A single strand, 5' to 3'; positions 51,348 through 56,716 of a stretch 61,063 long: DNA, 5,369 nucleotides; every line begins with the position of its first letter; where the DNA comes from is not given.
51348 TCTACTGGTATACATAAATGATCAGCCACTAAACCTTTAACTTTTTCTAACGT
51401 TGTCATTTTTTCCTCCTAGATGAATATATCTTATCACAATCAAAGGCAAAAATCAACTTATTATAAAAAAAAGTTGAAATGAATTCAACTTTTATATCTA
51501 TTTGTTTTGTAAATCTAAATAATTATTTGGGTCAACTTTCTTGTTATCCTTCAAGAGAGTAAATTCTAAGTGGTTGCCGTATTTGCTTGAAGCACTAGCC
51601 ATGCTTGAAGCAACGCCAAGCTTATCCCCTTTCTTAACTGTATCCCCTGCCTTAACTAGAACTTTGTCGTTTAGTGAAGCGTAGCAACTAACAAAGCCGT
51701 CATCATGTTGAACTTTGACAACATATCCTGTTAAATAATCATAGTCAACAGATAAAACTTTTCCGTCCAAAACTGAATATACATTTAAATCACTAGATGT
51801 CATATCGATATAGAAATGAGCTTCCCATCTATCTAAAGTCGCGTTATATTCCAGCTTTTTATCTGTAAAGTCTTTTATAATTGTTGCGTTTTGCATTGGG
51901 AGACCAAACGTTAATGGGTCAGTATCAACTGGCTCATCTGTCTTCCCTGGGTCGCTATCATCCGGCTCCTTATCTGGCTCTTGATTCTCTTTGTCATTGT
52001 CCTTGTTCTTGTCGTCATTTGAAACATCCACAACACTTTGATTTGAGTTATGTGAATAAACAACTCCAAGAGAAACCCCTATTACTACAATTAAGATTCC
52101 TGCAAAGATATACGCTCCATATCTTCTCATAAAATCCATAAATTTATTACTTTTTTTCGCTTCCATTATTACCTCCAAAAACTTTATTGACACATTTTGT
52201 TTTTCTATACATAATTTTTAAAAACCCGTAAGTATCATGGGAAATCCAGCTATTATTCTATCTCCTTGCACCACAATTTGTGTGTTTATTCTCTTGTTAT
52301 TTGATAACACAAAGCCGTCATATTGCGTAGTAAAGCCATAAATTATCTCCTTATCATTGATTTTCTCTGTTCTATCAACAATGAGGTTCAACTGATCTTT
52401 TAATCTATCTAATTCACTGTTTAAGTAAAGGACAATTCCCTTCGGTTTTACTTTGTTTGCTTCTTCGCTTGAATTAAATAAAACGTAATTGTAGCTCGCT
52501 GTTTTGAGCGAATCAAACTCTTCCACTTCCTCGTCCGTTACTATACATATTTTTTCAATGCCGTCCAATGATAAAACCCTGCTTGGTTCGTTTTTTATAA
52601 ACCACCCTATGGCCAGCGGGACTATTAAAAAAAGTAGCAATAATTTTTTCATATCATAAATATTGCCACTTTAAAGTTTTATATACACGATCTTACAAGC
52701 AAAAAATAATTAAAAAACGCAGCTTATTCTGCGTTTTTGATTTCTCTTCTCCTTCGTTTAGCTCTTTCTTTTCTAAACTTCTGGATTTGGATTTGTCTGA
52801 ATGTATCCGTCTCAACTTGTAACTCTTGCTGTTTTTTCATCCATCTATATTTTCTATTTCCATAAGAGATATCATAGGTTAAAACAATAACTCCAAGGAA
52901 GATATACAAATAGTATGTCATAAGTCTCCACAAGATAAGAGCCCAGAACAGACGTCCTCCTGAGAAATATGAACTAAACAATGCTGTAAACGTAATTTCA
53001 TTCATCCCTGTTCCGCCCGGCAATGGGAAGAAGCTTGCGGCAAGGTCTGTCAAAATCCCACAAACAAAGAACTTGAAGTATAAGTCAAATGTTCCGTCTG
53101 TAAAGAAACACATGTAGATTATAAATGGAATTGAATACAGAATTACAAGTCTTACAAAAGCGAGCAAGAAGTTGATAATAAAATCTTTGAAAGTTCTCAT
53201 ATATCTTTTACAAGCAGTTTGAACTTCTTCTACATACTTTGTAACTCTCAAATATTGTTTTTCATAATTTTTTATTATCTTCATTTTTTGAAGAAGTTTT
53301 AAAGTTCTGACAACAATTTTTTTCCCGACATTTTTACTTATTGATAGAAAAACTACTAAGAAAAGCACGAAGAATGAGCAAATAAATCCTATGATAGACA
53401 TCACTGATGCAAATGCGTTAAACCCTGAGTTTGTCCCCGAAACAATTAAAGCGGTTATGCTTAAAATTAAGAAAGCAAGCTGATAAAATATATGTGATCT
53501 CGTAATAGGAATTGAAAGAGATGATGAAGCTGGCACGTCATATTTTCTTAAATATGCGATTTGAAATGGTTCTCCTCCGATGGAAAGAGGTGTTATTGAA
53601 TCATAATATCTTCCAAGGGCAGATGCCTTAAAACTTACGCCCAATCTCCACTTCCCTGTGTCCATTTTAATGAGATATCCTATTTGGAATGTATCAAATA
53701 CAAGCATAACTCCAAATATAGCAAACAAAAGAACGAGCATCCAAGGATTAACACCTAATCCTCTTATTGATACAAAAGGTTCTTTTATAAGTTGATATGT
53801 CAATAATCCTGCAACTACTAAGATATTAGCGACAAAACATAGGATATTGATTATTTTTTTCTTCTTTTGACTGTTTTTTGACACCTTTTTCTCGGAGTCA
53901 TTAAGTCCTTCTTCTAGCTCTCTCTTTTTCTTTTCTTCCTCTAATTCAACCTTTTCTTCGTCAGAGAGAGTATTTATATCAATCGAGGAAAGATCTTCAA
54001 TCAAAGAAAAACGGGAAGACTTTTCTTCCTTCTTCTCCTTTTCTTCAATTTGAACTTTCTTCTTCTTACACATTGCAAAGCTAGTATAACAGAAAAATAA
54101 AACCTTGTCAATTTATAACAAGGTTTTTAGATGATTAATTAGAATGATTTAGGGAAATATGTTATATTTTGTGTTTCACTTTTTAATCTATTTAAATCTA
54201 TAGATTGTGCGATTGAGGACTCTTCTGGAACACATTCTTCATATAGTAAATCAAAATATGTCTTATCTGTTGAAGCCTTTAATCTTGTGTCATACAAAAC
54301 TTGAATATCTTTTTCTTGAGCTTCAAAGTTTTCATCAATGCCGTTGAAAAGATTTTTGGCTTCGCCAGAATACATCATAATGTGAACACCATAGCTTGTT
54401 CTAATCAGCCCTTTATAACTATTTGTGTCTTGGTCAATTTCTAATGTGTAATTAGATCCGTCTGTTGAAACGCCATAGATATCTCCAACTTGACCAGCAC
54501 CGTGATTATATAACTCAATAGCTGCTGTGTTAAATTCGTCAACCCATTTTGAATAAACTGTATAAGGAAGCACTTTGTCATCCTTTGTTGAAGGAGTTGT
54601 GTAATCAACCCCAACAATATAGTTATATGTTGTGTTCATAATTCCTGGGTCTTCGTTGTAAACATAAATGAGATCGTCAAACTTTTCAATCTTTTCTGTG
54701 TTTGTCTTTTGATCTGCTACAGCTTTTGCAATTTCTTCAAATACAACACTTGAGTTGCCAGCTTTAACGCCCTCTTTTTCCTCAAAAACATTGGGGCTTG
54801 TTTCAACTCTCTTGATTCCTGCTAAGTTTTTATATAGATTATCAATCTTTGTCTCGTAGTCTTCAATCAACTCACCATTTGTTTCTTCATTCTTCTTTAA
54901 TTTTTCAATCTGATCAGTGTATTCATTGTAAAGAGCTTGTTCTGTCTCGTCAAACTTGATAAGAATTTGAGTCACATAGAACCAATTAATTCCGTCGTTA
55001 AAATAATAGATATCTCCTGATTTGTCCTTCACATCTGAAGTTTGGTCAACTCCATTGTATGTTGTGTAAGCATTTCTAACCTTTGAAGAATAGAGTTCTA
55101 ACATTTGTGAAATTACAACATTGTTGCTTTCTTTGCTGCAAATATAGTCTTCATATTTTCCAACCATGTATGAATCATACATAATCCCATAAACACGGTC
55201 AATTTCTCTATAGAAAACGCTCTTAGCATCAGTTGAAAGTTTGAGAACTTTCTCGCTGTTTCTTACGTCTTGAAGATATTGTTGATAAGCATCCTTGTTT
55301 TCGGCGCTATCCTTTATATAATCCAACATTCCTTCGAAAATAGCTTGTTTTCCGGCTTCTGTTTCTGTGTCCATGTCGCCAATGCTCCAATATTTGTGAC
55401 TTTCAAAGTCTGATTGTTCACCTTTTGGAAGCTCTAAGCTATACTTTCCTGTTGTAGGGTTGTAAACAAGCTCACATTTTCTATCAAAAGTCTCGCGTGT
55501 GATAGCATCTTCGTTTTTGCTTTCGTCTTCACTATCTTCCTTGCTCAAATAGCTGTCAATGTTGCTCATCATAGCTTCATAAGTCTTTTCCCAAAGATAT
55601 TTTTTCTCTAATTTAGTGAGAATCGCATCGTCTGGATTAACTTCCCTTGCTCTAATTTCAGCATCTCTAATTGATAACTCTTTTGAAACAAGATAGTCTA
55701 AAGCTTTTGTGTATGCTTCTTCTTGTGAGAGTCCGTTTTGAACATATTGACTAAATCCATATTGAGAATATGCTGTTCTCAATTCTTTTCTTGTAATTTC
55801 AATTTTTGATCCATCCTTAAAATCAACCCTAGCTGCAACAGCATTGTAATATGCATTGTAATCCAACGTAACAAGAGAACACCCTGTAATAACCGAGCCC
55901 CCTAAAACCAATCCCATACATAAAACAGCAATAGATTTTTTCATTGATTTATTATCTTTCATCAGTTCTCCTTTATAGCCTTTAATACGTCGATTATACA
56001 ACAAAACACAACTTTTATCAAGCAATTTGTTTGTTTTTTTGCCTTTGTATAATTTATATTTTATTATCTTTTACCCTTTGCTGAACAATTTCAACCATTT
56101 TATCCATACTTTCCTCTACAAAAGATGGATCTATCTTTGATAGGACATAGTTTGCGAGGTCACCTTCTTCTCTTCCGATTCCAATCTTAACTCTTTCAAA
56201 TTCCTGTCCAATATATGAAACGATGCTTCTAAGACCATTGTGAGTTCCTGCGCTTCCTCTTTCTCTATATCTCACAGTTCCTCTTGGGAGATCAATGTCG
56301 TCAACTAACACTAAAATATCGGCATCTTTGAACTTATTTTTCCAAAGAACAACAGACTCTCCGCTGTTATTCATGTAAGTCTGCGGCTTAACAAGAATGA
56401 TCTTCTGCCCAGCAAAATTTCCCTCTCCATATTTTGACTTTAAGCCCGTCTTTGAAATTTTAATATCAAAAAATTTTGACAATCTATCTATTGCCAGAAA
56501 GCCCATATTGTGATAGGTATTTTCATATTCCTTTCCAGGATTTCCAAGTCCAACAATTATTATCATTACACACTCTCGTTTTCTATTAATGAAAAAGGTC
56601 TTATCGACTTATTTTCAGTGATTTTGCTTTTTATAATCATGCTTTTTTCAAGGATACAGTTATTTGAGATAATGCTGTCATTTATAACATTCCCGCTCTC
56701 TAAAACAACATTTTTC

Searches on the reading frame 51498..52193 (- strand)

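Call 80: search_protein_families(library=pfam, proteins=[window:51498-52193:-], max_evalue=0.00001)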
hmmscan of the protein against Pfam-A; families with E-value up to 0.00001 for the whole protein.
window:51498-52193:- (231 aa): 1 family
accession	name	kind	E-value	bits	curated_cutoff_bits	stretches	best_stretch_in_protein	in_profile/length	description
PF01551.29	Peptidase_M23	-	6.3e-18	65.2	28.7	1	135-222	13-96/96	Peptidase family M23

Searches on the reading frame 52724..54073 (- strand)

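Call 80: search_protein_families(library=pfam, proteins=[window:52724-54073:-], max_evalue=0.00001)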
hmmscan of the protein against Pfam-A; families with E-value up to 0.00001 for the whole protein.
window:52724-54073:- (449 aa): 1 family
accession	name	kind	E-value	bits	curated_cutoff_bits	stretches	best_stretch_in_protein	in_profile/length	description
PF03706.18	LPG_synthase_TM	-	8.1e-30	104.7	33.4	1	81-394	2-302/302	Lysylphosphatidylglycerol synthase TM region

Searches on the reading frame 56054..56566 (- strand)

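Call 80: search_protein_families(library=pfam, proteins=[window:56054-56566:-], max_evalue=0.00001)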
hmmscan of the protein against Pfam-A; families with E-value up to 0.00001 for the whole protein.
window:56054-56566:- (170 aa): 1 family
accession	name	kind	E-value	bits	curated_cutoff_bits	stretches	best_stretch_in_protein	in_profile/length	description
PF01195.25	Pept_tRNA_hydro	-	5.5e-55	186.5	27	1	3-166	1-172/183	Peptidyl-tRNA hydrolase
